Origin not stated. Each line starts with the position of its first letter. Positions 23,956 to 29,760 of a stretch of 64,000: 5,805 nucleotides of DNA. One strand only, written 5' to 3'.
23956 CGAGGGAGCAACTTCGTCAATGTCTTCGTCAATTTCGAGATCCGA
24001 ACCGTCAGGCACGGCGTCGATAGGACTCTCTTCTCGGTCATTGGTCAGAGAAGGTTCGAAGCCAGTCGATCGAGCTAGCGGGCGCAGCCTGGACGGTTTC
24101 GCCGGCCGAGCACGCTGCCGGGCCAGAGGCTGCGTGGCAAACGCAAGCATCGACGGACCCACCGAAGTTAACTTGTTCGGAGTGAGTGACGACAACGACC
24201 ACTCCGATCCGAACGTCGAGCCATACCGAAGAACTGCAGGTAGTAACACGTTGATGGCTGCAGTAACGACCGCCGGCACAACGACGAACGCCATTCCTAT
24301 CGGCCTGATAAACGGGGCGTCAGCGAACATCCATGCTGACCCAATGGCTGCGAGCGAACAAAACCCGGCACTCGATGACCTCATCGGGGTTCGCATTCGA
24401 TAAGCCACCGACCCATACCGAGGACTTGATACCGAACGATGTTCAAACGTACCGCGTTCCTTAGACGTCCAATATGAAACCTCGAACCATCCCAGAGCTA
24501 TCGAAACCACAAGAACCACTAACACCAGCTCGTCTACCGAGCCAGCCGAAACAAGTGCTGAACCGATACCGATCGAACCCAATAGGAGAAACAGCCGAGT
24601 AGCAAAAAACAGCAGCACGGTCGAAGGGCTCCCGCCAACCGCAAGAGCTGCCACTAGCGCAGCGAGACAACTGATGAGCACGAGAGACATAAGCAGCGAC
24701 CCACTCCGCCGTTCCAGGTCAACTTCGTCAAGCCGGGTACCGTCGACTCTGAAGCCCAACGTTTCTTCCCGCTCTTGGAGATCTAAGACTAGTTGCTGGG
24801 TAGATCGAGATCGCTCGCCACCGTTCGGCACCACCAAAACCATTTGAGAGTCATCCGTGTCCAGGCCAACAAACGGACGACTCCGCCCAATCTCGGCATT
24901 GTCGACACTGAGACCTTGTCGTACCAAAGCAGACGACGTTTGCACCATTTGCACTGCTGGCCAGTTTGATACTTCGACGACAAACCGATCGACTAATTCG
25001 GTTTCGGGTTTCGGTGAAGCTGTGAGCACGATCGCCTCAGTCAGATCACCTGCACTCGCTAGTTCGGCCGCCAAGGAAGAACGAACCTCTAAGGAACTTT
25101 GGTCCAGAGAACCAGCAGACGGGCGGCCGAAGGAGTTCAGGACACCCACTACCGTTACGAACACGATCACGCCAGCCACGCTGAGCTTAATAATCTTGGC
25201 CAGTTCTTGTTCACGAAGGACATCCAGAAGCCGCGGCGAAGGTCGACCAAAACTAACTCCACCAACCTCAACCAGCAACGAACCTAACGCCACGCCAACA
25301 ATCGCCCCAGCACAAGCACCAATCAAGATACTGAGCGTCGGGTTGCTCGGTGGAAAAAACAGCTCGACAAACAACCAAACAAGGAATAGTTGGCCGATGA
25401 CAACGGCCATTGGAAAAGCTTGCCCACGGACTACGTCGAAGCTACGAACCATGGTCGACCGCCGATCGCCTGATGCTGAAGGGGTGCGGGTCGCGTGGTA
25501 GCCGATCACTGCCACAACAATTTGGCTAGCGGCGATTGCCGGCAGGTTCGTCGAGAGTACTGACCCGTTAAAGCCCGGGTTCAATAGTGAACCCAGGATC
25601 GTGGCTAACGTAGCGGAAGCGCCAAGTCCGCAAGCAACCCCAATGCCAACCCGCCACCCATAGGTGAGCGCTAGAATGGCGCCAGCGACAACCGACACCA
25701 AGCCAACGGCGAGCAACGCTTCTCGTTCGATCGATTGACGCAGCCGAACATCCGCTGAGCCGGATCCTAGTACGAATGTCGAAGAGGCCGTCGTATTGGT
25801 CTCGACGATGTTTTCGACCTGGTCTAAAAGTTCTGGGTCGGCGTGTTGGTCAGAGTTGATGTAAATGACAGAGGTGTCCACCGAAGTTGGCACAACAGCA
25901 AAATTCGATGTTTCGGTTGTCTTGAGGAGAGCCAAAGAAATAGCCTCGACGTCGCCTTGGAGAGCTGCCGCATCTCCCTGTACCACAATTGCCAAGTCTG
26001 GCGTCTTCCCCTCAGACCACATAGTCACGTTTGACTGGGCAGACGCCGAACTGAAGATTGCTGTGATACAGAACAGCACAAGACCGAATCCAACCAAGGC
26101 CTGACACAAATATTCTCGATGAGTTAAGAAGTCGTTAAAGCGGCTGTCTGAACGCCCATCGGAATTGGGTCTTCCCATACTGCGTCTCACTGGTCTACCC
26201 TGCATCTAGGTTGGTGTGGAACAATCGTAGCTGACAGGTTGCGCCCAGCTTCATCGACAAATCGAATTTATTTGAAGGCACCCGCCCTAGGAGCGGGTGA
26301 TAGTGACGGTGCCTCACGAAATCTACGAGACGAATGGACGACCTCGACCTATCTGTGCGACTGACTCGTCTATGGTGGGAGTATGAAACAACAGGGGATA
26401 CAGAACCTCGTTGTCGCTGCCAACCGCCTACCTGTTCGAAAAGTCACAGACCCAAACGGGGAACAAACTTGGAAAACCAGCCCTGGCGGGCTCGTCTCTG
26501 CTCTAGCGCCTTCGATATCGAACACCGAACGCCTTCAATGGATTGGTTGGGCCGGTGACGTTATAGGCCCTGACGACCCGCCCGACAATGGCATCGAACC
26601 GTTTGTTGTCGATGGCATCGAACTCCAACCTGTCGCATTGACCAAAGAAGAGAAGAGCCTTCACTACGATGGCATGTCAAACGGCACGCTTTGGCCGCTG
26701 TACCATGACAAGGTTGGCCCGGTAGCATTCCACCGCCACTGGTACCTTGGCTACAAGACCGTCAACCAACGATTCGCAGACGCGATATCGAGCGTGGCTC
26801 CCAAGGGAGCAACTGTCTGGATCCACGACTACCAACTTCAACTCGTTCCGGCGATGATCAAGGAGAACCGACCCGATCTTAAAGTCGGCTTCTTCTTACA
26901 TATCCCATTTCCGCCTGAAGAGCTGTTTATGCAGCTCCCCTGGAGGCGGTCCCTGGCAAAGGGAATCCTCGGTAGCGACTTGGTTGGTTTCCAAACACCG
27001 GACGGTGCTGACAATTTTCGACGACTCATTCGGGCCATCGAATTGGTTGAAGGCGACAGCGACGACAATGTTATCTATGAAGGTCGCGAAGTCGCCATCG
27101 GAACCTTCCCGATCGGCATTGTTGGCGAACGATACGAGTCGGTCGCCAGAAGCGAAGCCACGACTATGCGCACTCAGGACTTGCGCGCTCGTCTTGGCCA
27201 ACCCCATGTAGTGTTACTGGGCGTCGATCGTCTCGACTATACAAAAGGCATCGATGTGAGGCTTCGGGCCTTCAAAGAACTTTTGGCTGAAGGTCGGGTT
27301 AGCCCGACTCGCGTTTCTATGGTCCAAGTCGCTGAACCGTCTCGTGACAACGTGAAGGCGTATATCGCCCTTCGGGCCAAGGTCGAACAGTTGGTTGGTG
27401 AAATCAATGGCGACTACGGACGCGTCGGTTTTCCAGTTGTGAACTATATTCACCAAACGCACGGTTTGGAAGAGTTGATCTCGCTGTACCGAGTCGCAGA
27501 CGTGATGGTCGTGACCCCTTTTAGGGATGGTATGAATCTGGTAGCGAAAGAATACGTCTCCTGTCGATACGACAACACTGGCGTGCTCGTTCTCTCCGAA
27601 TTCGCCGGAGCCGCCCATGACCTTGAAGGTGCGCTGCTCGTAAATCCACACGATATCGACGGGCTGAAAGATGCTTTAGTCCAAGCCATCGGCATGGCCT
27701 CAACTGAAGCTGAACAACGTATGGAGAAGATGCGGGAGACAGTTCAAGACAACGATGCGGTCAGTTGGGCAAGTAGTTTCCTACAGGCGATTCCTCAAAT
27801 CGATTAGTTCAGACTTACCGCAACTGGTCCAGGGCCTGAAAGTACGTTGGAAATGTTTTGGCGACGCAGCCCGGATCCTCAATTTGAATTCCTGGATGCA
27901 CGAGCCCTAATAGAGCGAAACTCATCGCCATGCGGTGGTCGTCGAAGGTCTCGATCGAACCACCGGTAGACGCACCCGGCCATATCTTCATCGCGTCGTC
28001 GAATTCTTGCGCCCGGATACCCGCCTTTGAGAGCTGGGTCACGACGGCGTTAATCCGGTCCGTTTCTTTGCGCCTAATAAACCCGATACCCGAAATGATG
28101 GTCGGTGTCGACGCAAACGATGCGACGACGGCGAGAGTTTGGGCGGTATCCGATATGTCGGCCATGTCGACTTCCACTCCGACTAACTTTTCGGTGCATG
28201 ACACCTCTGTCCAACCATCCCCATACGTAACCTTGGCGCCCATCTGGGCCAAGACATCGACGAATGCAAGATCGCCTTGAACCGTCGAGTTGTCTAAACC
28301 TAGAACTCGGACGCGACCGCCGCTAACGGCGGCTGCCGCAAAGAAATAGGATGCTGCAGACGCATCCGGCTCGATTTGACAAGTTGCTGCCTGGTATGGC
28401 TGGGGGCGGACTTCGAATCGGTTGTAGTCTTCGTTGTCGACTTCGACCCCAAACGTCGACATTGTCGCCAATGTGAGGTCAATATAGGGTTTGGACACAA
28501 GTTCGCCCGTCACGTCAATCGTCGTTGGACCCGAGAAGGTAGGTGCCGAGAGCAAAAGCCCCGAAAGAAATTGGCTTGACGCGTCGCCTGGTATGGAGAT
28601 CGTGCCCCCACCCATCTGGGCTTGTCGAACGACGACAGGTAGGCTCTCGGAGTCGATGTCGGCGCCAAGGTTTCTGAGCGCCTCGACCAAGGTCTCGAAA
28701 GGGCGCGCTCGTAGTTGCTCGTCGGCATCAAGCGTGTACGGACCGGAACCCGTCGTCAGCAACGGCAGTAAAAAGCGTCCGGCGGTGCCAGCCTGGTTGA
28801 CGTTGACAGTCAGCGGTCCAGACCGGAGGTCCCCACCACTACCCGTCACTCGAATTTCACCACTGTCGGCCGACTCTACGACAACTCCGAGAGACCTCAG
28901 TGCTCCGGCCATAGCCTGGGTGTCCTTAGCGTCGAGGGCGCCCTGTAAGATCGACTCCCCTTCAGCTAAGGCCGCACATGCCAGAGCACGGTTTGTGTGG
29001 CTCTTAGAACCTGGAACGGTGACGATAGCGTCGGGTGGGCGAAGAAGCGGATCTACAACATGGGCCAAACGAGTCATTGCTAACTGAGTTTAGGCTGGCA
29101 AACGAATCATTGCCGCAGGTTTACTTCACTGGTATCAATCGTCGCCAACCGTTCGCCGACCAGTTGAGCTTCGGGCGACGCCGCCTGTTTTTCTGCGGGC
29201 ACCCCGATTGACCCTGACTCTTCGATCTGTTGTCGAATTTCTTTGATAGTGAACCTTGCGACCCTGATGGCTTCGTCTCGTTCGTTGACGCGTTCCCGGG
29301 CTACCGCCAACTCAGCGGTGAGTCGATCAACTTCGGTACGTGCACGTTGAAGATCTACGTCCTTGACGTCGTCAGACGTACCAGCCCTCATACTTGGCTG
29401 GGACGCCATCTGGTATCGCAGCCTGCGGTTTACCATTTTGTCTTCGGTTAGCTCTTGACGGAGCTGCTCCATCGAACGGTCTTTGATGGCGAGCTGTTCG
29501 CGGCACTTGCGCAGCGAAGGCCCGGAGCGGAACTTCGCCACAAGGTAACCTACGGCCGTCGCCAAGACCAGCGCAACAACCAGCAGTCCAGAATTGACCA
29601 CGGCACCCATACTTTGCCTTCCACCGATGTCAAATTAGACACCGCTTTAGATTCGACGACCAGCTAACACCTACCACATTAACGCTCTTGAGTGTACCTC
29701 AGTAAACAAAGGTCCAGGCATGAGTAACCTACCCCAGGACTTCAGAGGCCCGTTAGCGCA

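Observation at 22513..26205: Unusual fusion: 12-TM RND/MMPL-like transporter body with a C-terminal active Ser/Thr kinase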

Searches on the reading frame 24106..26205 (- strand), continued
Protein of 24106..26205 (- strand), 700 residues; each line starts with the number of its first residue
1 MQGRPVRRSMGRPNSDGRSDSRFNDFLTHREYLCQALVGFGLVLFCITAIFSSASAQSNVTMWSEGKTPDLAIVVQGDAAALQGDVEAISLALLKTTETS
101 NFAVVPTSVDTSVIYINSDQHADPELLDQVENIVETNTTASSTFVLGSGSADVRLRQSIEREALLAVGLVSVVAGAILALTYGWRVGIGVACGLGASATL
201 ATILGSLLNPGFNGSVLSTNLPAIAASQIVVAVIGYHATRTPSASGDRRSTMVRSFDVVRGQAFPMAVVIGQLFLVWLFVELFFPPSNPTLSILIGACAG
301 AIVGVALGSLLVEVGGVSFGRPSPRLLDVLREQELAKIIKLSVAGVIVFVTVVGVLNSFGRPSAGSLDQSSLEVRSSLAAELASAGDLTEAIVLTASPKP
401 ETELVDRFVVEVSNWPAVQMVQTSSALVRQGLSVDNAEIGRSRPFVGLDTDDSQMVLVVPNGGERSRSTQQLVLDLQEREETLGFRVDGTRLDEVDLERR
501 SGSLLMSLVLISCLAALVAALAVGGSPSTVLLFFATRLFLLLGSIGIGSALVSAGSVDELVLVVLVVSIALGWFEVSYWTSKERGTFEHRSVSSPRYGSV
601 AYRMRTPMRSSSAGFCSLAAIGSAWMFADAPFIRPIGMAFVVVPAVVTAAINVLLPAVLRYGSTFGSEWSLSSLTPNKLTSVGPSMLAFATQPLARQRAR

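Call 33: find_encoding_contigs(protein=P0002, flank=8000, max_places=3)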
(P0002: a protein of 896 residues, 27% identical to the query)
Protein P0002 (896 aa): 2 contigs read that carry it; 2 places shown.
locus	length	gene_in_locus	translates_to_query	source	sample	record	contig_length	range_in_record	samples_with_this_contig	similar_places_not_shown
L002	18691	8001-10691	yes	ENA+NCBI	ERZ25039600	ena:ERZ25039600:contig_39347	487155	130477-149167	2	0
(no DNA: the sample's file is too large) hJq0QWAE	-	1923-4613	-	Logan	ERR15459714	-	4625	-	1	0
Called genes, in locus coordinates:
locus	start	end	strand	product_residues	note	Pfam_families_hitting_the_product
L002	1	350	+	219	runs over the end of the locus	PF13468:Glyoxalase_3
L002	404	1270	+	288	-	-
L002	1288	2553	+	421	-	PF00275:EPSP_synthase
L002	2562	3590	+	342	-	PF08240:ADH_N, PF16912:Glu_dehyd_C, PF00107:ADH_zinc_N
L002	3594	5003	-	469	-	PF00982:Glyco_transf_20, PF00534:Glycos_transf_1 (faint)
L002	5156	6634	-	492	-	PF18313:TLP1_add_C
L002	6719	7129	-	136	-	-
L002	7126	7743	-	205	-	PF06078:DUF937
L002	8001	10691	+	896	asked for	-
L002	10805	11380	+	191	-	-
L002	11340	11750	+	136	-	PF02826:2-Hacid_dh_C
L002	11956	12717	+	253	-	PF00005:ABC_tran, PF12399:BCA_ABC_TP_C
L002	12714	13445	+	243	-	PF00005:ABC_tran, PF13304:AAA_21 (faint)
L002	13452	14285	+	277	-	PF02653:BPD_transp_2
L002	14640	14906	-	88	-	-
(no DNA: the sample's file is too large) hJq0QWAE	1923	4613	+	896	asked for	-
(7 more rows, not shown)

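Call 34: find_encoding_contigs(protein=P0003, flank=8000, max_places=2)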
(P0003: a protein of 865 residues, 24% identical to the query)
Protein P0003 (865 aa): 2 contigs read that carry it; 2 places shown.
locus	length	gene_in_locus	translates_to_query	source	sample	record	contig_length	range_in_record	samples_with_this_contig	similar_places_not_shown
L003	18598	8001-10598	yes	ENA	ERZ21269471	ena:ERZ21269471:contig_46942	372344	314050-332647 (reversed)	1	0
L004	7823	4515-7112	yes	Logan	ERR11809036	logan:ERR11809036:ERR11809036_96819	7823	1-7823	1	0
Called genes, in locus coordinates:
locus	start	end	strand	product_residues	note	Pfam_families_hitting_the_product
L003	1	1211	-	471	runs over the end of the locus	PF00982:Glyco_transf_20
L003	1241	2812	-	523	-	PF22691:Thiolase_C_1, PF18313:TLP1_add_C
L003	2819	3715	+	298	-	PF00561:Abhydrolase_1, PF12697:Abhydrolase_6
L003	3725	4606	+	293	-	PF00296:Bac_luciferase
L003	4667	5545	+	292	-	-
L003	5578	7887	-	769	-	PF02129:Peptidase_S15, PF08530:PepX_C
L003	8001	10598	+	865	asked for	-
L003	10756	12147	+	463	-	PF00291:PALP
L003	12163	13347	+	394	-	PF01053:Cys_Met_Meta_PP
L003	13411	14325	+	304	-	PF02826:2-Hacid_dh_C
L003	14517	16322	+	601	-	PF00012:HSP70, PF06723:MreB_Mbl, PF00012:HSP70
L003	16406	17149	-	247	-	PF07719:TPR_2 (weak)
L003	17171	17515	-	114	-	-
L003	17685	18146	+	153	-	PF09055:Sod_Ni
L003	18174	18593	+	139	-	PF10502:Peptidase_S26 (weak), PF00717:Peptidase_S24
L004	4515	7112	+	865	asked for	-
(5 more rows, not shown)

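Call 35: find_encoding_contigs(protein=P0007, flank=8000, max_places=2)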
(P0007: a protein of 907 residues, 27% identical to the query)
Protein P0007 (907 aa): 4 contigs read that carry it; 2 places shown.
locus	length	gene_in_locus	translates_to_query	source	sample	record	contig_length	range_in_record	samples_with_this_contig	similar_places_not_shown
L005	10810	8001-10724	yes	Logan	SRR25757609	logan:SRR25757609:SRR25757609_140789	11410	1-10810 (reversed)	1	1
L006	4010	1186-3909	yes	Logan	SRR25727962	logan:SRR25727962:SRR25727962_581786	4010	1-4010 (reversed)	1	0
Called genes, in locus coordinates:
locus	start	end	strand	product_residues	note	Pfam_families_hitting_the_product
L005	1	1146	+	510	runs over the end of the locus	PF00275:EPSP_synthase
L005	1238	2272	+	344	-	PF08240:ADH_N, PF16912:Glu_dehyd_C (faint), PF00107:ADH_zinc_N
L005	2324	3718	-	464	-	PF00982:Glyco_transf_20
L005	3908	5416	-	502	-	PF22691:Thiolase_C_1 (weak), PF18313:TLP1_add_C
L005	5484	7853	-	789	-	PF02129:Peptidase_S15, PF08530:PepX_C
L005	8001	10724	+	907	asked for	-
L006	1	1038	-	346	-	?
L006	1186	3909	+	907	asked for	-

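Call 36: find_encoding_contigs(protein=P0006, flank=8000, max_places=2)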
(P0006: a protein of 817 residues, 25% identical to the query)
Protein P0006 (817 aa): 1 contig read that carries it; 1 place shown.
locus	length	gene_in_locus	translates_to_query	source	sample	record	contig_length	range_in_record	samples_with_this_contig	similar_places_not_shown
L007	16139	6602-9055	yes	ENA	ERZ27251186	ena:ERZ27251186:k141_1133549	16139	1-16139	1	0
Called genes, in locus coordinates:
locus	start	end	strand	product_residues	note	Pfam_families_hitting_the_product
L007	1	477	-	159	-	?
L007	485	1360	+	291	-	PF09296:NUDIX-like, PF09297:Zn_ribbon_NUD (weak), PF00293:NUDIX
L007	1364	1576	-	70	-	-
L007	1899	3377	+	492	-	PF00275:EPSP_synthase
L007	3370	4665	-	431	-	PF00982:Glyco_transf_20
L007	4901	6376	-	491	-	PF22691:Thiolase_C_1 (weak), PF18313:TLP1_add_C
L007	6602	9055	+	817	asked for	-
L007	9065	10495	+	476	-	PF00291:PALP, PF00571:CBS (weak)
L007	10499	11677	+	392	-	PF01053:Cys_Met_Meta_PP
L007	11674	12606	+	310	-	PF02826:2-Hacid_dh_C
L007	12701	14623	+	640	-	-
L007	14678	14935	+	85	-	-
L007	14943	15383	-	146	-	PF03061:4HBT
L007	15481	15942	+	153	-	PF09055:Sod_Ni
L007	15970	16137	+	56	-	?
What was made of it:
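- Kinase-less relatives have a thiolase-like TLP1_add_C gene between otsA and the family gene (calls 33-36).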

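Call 42: search_protein_families(library=pfam, proteins=[P0017, P0018], max_evalue=0.001)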
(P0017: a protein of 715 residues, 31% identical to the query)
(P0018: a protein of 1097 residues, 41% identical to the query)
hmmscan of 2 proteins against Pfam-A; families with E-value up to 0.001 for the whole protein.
P0017 (715 aa): 1 family
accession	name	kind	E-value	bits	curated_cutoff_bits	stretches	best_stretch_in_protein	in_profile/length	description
PF03176.21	MMPL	-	4e-71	240.1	20.5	2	44-356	4-319/333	MMPL family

P0018 (1097 aa): 1 family
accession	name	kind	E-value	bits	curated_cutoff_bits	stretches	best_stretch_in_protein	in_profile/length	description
PF03176.21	MMPL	-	2.9e-55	188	20.5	2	826-1067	76-309/333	MMPL family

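Call 58: fold_search(model_id=the predicted structure, library=pdb)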
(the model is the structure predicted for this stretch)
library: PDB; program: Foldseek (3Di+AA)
matches with E <= 10: 1070; with E <= 0.001: 0
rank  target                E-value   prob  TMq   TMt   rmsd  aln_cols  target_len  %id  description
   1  2n2t_MODEL_1_A        1.9e-02  1.00  0.10  0.65   2.8        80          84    6  Solution NMR Structure of DE NOVO DESIGNED PROTEIN (FDA_60), Northeast Structural Genomics Consortium (NESG) T (released 2015-09-16)
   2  9qup_A                3.6e-02  1.00  0.11  0.40   4.8       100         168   17  Tb(III)-bound de novo protein scaffold TFD-EE MPNN (released 2025-11-19)
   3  2mq8_MODEL_1_A        3.9e-02  0.99  0.10  0.45   3.6        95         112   12  Solution NMR Structure of De novo designed protein LFR1 1 with ferredoxin fold, Northeast Structural Genomics  (released 2014-08-20)
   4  1q8k_MODEL_1_A        3.9e-02  0.85  0.09  0.18   6.3       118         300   12  Solution structure of alpha subunit of human eIF2 (released 2004-09-07)
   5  6wxp_A                4.9e-02  0.99  0.11  0.37   4.7        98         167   19  De novo TIM barrel-ferredoxin fold fusion homodimer with 4-glutamate centre TFD-EE (released 2020-11-25)
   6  6wxp_D                4.9e-02  0.97  0.09  0.33   6.6        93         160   18  De novo TIM barrel-ferredoxin fold fusion homodimer with 4-glutamate centre TFD-EE (released 2020-11-25)
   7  6rw4_H                5.8e-02  1.00  0.09  0.42  11.5       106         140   12  Structure of human mitochondrial 28S ribosome in complex with mitochondrial IF3 (released 2020-06-03)
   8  1zpv_B                5.8e-02  0.90  0.09  0.46   4.6        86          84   16  ACT domain protein from Streptococcus pneumoniae (released 2005-06-28)
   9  2kl8_MODEL_1_A        6.5e-02  0.99  0.09  0.52   4.2        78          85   17  Solution NMR Structure of de novo designed ferredoxin-like fold protein, Northeast Structural Genomics Consort (released 2009-07-28)
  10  6wxp_B                6.5e-02  0.99  0.11  0.38   7.2       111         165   15  De novo TIM barrel-ferredoxin fold fusion homodimer with 4-glutamate centre TFD-EE (released 2020-11-25)
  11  8qkk                  7.3e-02  0.72  0.10  0.10  16.3       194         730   13  Cryo-EM structure of MmpL3 from Mycobacterium smegmatis reconstituted into peptidiscs (released 2023-11-15)
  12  6khu                  7.7e-02  0.95  0.12  0.43   6.2       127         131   15  The crystal structure of a DGC protein from Thermotoga maritima (released 2020-07-22)
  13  1v3s_B                7.7e-02  0.80  0.08  0.39   5.3        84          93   14  Crystal structure of TT1020 from Thermus thermophilus HB8 (released 2004-11-23)
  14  1v3r_C                8.2e-02  0.77  0.08  0.37   5.2        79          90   15  Crystal structure of TT1020 from Thermus thermophilus HB8 (released 2004-11-23)
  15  2bj7_A                8.2e-02  0.63  0.08  0.29  11.1       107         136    6  NIKR IN CLOSED CONFORMATION AND NICKEL BOUND TO HIGH-AFFINITY SITES (released 2005-04-08)
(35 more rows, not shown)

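Call 65: find_encoding_contigs(protein=P0016, flank=8000, max_places=4)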
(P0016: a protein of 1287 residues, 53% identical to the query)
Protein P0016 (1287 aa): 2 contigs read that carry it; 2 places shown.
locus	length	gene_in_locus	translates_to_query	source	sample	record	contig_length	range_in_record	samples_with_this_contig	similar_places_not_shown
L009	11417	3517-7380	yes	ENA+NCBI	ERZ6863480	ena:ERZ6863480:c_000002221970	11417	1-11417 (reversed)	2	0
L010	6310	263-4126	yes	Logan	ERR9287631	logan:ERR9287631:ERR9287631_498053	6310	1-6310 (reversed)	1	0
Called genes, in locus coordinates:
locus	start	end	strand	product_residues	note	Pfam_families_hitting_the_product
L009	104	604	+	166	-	-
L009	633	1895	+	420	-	PF00275:EPSP_synthase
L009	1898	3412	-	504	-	PF00982:Glyco_transf_20, PF13692:Glyco_trans_1_4 (faint)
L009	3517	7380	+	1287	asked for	PF00069:Pkinase, PF01636:APH (faint), PF07714:PK_Tyr_Ser-Thr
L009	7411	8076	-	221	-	PF00486:Trans_reg_C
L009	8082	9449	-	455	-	PF03951:Gln-synt_N, PF00120:Gln-synt_C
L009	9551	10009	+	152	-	PF09055:Sod_Ni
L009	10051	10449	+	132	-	PF10502:Peptidase_S26, PF00717:Peptidase_S24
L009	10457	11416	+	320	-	?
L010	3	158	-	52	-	?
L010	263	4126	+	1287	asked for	PF00069:Pkinase, PF01636:APH (faint), PF07714:PK_Tyr_Ser-Thr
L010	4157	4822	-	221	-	PF00486:Trans_reg_C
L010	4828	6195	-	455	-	PF03951:Gln-synt_N, PF00120:Gln-synt_C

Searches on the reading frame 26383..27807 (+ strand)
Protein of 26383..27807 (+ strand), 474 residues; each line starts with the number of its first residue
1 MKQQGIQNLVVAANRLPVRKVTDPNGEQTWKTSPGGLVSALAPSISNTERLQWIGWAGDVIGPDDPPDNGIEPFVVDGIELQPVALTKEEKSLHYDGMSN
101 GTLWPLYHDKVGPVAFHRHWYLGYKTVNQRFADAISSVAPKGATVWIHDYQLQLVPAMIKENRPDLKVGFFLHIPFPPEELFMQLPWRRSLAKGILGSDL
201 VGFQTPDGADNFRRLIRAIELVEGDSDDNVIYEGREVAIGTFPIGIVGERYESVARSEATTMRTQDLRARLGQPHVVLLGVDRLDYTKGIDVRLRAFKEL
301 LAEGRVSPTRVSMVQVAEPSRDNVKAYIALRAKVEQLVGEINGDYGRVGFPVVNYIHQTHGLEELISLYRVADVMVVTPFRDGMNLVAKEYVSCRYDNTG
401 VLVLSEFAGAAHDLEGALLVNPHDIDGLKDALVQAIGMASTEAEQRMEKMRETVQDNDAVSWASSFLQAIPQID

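Call 6: search_protein_families(library=pfam, proteins=[window:26383-27807:+], max_evalue=0.001)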
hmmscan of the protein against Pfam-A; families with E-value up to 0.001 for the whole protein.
window:26383-27807:+ (474 aa): 2 families
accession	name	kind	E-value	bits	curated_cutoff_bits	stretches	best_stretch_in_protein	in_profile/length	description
PF00982.27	Glyco_transf_20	-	7.4e-140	467.2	32.5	1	8-470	2-471/473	Glycosyltransferase family 20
PF13692.12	Glyco_trans_1_4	-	9e-05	23.2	27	1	279-435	5-139/142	Glycosyl transferases group 1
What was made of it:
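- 26383..27807 (+): otsA (trehalose-6-phosphate synthase, GT20), the divergent neighbour. Pfam E=7e-140 (call 6).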

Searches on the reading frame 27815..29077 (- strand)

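Call 6: search_protein_families(library=pfam, proteins=[window:27815-29077:-], max_evalue=0.001)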
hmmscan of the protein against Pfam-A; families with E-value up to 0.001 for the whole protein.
window:27815-29077:- (420 aa): 1 family
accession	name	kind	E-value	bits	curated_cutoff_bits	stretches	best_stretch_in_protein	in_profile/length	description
PF00275.25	EPSP_synthase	-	1.2e-109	367.3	22.8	1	17-416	9-417/417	EPSP synthase (3-phosphoshikimate 1-carboxyvinyltransferase)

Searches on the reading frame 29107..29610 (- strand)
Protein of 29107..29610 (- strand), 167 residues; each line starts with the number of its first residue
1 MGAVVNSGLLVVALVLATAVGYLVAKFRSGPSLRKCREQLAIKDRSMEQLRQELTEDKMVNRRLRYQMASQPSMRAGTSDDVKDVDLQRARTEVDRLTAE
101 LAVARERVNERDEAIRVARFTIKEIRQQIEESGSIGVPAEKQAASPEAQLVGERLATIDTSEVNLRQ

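Call 6: search_protein_families(library=pfam, proteins=[window:29107-29610:-], max_evalue=0.001)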
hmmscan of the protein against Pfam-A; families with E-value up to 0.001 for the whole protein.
window:29107-29610:- (167 aa): 0 families

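Call 67: search_protein_families(library=pfam, proteins=[window:29107-29610:-], max_evalue=1)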
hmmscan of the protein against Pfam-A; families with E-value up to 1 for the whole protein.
window:29107-29610:- (167 aa): 7 families
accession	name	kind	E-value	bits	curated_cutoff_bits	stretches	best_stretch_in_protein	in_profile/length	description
PF24423.1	OVT1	-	0.0085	16.9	30.9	1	86-131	37-82/100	Major antigen, helical domain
PF16516.10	CC2-LZ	-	0.018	15.9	35.3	0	33-59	23-49/100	Leucine zipper of domain CC2 of NEMO, NF-kappa-B essential modulator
PF13870.11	CCDC113_CCDC96_CC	-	0.045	13.9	31.6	1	33-130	79-176/177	CCDC113/CCDC96, coiled-coil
PF25437.1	BRWD1_N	-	0.16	12.7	27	1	45-73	33-61/90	BRWD1-like, N-terminal domain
PF06818.20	Fez1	-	0.19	12.6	34.4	1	34-116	69-160/199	Fez1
PF01519.22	DUF16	-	0.2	12.6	40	1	83-156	32-93/104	Protein of unknown function DUF16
PF18504.6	Csm1_N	-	0.47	11.3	26.3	0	88-132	16-60/70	Csm1 N-terminal domain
